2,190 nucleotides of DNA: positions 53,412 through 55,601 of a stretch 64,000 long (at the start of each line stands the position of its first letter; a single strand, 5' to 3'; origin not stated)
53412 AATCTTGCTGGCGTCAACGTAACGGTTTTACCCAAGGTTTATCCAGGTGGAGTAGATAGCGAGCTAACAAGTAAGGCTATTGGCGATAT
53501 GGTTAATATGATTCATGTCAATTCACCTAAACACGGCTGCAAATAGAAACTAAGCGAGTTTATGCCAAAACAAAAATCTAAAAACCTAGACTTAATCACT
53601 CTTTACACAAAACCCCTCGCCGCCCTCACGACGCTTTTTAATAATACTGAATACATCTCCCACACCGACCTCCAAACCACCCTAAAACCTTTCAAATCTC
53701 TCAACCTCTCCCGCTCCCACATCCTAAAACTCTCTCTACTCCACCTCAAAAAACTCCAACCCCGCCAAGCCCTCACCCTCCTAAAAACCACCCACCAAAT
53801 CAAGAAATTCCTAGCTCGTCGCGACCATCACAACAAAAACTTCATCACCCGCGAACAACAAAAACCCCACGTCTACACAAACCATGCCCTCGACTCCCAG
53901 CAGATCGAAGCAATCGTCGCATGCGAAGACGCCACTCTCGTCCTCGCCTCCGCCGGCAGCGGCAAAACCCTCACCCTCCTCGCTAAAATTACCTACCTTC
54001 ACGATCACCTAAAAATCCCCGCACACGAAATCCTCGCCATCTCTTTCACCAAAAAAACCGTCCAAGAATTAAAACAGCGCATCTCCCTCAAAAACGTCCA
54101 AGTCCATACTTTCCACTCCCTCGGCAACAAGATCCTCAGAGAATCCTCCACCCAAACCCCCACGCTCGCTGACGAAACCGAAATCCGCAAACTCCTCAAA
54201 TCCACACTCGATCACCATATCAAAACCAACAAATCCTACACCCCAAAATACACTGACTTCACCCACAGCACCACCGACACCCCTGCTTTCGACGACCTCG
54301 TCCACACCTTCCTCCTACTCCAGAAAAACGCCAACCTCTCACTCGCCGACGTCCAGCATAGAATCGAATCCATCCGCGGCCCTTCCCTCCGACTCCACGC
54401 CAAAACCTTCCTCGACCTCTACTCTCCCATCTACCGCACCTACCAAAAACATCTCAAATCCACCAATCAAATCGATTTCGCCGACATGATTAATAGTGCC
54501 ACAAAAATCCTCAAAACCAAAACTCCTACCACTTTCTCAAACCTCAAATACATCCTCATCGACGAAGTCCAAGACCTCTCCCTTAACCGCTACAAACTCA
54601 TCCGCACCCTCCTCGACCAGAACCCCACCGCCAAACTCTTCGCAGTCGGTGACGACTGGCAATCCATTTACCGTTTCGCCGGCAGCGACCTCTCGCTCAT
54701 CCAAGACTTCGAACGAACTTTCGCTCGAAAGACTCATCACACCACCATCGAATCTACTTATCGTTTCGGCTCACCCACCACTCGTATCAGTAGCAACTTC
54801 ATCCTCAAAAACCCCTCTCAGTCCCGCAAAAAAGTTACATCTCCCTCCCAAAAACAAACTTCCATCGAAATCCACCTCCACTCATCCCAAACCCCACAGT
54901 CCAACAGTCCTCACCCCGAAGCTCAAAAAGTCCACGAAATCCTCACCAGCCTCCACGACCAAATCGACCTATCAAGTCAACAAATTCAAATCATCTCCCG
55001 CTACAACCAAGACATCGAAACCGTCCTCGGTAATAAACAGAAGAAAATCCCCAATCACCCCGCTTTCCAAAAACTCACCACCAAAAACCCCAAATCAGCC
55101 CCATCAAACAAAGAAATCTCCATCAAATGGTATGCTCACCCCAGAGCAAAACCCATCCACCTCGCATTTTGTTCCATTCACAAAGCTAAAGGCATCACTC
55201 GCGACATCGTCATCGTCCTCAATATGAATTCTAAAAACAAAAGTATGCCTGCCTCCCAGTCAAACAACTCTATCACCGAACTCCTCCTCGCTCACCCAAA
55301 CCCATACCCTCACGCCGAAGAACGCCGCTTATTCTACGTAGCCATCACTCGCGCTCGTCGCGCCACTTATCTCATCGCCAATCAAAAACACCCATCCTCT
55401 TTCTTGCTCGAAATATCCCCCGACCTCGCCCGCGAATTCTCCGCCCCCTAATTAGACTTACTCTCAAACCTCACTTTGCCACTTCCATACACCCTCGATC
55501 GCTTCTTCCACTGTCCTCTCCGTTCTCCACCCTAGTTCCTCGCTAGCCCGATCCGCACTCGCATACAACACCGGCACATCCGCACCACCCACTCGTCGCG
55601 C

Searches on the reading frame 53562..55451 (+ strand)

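Call 7: search_protein_families(library=pfam, proteins=[window:53562-55451:+])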
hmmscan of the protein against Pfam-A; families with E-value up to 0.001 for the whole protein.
window:53562-55451:+ (629 aa): 7 families
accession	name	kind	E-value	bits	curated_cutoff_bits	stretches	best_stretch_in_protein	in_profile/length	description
PF00580.27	UvrD-helicase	-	1.5e-47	163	23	1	111-387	2-270/271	UvrD/REP helicase N-terminal domain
PF13245.12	AAA_19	-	2.3e-19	70.3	25.1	1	115-372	2-133/134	AAA domain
PF13361.12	UvrD_C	-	2.2e-11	44.3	25.6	1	537-608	290-349/350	UvrD-like helicase C-terminal domain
PF13538.12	UvrD_C_2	-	3.1e-08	33.8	27.4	1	582-605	29-52/52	UvrD-like helicase C-terminal domain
PF13087.12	AAA_12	-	1.2e-06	28.7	27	1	425-608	60-194/195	AAA domain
PF13604.12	AAA_30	-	6.8e-06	26.4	27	0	113-186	5-78/191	AAA domain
PF00270.35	DEAD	-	0.00065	19.9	26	0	114-175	4-66/167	DEAD/DEAH box helicase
